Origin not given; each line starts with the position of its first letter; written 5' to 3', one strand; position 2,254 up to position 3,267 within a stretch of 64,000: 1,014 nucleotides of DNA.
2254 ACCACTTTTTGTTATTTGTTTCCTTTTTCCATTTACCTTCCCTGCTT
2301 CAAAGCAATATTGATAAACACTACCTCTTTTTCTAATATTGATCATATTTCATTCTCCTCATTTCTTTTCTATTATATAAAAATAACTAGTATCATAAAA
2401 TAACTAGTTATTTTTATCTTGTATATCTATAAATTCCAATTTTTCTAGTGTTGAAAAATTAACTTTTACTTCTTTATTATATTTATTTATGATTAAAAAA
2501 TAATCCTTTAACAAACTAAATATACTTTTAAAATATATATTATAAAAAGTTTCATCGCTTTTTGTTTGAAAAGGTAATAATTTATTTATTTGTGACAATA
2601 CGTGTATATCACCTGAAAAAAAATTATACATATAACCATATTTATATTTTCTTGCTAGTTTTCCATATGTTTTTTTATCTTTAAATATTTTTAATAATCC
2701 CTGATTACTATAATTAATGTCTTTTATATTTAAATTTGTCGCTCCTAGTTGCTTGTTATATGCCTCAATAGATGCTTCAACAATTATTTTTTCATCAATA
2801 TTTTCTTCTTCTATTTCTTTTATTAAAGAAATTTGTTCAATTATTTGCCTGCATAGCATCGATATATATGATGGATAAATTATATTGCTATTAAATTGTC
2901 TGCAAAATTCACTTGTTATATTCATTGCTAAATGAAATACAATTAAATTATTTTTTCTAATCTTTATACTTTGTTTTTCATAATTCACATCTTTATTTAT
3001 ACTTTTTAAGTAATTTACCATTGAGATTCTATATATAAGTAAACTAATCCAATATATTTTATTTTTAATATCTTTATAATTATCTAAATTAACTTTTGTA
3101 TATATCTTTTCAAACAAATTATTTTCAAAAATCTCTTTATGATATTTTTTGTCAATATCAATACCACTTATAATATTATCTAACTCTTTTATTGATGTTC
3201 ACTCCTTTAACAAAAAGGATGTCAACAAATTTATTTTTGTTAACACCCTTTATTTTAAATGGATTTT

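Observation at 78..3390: Integrase-bearing ~3.25-kb islet inserted exactly at the stop codon of secA, flanked by a duplicated secA tail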

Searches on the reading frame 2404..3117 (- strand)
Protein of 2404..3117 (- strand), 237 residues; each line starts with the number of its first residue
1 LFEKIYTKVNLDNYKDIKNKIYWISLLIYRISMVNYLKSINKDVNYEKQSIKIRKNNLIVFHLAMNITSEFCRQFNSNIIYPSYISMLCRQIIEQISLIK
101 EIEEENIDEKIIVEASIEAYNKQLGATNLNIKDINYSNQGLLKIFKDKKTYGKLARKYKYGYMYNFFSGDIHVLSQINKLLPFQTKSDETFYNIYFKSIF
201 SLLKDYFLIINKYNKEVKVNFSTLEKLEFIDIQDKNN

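Call 5: search_protein_families(library=pfam, proteins=[window:2404-3117:-], max_evalue=0.01)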
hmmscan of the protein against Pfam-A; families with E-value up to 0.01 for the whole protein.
window:2404-3117:- (237 aa): 0 families

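Call 19: search_protein_families(library=padloc, proteins=[window:2404-3117:-], max_evalue=1)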
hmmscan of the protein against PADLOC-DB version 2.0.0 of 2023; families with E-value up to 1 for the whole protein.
window:2404-3117:- (237 aa): 2 families
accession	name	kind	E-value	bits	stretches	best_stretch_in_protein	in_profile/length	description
PDLC01264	Cas5c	-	0.29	9.3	0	90-159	46-105/178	CAS-I-C; effector_G5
PDLC01365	Cas5c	-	0.29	9.3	0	90-159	46-105/178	CAS-I-C; effector_G5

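Call 20: search_protein_families(library=phrogs, proteins=[window:2404-3117:-], max_evalue=0.1)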
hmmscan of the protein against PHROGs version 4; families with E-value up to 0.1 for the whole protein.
window:2404-3117:- (237 aa): 1 family
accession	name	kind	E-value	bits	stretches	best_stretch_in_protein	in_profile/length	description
phrog_116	-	other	0.013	14.8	1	24-151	52-180/779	DNA methyltransferase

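Call 21: search_protein_families(library=ncbifam, proteins=[window:2404-3117:-], max_evalue=0.1)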
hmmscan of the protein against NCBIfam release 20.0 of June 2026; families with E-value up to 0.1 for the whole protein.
window:2404-3117:- (237 aa): 0 families

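Call 71: predict_structure(protein=window:2407-3117:-)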
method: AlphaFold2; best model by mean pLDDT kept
length: 237 residues; sequences in the alignment: 1
mean_pLDDT: 38.1   pTM: 0.28
mean pLDDT of the five models: 38.1, 36.0, 35.5, 35.1, 34.7
residues with pLDDT >= 90: 0; 70-90: 0; 50-70: 9; < 50: 228
segments of 3 or more residues with pLDDT < 50: 1-28, 30-32, 34-57, 71-237
pLDDT, mean of each block of 10 residues (from residue 1): 29 42 47 47 42 46 50 44 39 39 40 42 36 31 34 35 29 28 36 40 41 35 30 28
secondary structure, 60 per line:
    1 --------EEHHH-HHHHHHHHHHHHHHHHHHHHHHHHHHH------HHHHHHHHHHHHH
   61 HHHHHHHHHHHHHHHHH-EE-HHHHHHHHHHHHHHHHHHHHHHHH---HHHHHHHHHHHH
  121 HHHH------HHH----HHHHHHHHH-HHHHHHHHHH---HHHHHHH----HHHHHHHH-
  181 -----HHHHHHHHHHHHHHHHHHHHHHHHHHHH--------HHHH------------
elements in order: H15-41 H48-77 H82-105 H109-124 H138-146 H148-157 H161-167 H172-179 H186-213 H222-225
